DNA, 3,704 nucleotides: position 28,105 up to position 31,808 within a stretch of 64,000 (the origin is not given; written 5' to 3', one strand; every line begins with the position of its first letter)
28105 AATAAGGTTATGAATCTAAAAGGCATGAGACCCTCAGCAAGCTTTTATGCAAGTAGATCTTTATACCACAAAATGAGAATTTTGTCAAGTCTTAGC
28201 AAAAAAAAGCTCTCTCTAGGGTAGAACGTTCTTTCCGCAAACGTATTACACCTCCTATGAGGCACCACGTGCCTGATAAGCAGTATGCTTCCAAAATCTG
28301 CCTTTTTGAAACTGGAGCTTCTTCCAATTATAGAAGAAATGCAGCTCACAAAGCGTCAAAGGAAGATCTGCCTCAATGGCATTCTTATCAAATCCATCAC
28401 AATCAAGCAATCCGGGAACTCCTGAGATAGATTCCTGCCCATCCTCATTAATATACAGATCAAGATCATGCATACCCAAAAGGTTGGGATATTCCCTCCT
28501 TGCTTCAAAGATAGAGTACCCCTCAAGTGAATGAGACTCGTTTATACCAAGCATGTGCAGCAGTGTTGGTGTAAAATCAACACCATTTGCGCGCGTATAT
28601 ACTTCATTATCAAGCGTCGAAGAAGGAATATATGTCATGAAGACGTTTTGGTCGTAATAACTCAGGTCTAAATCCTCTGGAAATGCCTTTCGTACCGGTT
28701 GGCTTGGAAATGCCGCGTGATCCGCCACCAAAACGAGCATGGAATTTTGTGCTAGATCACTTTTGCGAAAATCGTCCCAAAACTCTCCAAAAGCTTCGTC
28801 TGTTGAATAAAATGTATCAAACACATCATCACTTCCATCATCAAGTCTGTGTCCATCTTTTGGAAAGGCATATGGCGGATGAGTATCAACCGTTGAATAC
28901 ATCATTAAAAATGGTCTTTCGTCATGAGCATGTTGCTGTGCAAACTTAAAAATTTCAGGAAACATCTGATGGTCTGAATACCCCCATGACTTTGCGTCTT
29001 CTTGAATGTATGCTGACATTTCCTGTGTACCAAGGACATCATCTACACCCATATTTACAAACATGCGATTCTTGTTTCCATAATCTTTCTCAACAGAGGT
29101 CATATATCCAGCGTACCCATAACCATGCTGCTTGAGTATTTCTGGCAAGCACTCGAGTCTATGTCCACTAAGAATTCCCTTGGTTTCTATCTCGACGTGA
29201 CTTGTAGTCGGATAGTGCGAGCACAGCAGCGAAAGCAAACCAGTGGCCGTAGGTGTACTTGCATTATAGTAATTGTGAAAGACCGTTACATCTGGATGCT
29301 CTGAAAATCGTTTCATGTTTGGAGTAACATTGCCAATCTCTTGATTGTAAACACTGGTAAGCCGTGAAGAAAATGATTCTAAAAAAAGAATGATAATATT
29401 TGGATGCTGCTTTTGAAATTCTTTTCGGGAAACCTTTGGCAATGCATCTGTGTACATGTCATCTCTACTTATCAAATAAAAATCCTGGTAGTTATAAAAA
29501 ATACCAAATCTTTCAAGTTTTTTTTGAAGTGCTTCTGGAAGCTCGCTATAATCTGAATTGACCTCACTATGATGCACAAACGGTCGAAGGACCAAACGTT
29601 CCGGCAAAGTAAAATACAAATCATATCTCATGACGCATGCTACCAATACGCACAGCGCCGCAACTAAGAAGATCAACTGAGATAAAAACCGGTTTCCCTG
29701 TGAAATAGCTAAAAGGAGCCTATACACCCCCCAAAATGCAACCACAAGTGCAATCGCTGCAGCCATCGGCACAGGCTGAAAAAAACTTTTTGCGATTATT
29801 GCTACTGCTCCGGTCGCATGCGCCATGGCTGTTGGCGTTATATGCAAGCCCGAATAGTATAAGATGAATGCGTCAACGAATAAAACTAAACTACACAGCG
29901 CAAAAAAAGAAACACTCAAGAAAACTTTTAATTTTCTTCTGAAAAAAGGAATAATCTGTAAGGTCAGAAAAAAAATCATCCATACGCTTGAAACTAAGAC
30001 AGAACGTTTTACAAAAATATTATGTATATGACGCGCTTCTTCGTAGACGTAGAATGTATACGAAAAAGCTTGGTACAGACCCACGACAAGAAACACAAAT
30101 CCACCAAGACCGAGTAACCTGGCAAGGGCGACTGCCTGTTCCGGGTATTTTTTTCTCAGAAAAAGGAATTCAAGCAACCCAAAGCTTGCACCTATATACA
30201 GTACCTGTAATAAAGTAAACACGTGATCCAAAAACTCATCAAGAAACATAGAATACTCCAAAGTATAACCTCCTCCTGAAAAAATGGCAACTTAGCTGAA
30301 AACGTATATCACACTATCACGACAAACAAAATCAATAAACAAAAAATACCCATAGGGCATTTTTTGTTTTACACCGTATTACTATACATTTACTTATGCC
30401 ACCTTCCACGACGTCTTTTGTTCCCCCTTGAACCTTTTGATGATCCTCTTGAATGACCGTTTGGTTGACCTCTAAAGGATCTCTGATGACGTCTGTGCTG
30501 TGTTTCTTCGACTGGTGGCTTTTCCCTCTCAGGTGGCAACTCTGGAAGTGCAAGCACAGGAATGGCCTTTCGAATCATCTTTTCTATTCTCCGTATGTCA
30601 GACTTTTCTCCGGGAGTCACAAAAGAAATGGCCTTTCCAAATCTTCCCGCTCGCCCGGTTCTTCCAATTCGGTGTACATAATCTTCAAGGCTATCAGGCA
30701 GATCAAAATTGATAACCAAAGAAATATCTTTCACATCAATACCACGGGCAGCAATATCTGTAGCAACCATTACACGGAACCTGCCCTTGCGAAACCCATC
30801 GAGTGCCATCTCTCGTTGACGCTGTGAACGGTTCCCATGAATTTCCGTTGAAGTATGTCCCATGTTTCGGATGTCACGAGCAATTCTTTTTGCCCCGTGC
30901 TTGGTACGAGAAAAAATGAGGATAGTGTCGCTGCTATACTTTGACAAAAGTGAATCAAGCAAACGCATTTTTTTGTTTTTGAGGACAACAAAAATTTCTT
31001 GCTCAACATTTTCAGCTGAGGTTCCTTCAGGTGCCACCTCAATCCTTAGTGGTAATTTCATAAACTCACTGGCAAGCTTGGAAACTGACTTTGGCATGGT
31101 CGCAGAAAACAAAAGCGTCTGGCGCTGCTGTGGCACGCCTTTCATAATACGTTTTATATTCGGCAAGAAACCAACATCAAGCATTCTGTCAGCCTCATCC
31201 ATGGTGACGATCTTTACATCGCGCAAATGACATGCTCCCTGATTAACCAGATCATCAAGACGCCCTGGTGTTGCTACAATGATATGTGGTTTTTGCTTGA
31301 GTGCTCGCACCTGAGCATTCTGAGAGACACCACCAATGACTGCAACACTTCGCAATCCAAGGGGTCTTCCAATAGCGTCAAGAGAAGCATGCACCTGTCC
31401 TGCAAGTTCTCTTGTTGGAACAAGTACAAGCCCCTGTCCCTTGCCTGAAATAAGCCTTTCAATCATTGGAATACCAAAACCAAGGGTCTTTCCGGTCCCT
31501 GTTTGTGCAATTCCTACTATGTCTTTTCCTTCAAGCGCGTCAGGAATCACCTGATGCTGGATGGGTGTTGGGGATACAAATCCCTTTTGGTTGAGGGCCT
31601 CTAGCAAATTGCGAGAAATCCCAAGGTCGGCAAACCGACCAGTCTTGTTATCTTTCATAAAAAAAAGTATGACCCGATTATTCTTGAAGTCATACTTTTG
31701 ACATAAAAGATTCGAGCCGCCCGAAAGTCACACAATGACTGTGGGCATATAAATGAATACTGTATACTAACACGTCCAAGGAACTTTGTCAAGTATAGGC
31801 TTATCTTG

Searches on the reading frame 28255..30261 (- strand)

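Call 33: search_protein_families(library=ncbifam, proteins=[window:28255-30261:-], max_evalue=1e-10)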
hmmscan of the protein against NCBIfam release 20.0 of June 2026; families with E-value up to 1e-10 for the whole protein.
window:28255-30261:- (668 aa): 3 families
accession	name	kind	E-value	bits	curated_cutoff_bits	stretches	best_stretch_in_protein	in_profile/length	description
NF053595.1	LptchSynLtaSGpos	equivalog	4.4e-19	68.5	970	1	285-577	236-532/626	lipoteichoic acid synthase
NF009027.0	PRK12363.1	equivalog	1.7e-15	56.7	572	1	280-520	151-397/703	phosphoglycerol transferase I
NF003000.0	PRK03776.1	equivalog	1.3e-13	49.9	574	1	275-572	150-446/763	phosphatidylglycerol--membrane-oligosaccharide glycerophosphotransferase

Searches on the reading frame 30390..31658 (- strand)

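Call 33: search_protein_families(library=ncbifam, proteins=[window:30390-31658:-], max_evalue=1e-10)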
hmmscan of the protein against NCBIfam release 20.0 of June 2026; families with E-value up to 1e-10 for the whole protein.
window:30390-31658:- (422 aa): 21 families
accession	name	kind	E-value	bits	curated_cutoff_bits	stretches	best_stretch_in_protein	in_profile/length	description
NF053631.1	RNA_helic_CshA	equivalog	1.5e-123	412.9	646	1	9-372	1-366/434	degradosome RNA helicase CshA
NF053710.1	RNA_heli_RhlE2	exception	3.1e-123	412.4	925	1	9-412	3-419/635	RNA helicase RhlE2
NF007882.0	PRK10590.1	equivalog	6.2e-119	397.9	743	1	9-412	3-413/456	ATP-dependent RNA helicase RhlE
NF053711.1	RNA_heli_RhlE1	exception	1.4e-112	376.6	750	1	9-383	3-384/434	RNA helicase RhlE1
NF008744.0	PRK11776.1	equivalog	9.1e-109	364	524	1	7-381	4-380/460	ATP-dependent RNA helicase DbpA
NF053636.1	DDHlcsCsdAPsy1082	equivalog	1.3e-101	340.7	890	1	9-418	5-421/512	DEAD/DEAH box helicase CsdA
NF008394.0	PRK11192.1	equivalog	1.5e-98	330.6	507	1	8-399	4-402/441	ATP-dependent RNA helicase SrmB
NF008642.0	PRK11634.1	equivalog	1.7e-95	320.7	989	1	8-373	7-375/628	DEAD/DEAH family ATP-dependent RNA helicase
NF002340.1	PRK01297.1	equivalog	2.1e-92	309.8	564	1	8-365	2-371/372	ATP-dependent RNA helicase RhlB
NF003419.0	PRK04837.1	equivalog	6e-92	308.6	588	1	7-371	9-384/424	ATP-dependent RNA helicase RhlB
NF003390.0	PRK04537.1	equivalog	2.8e-83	280.9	732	1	9-371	11-385/572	ATP-dependent RNA helicase RhlB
TIGR01389.1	recQ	equivalog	7.4e-23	80.8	640.2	1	27-363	11-341/591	DNA helicase RecQ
NF010337.0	PRK13766.1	equivalog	1.3e-22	79.8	610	1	229-350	352-480/781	Hef nuclease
TIGR00614.1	recQ_fam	subfamily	2.2e-19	69.6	219.8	1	29-362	11-345/470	RecQ family ATP-dependent DNA helicase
TIGR04121.1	DEXH_lig_assoc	equivalog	1.1e-17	63.1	850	1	23-337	8-346/804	ligase-associated DNA damage response DEXH box helicase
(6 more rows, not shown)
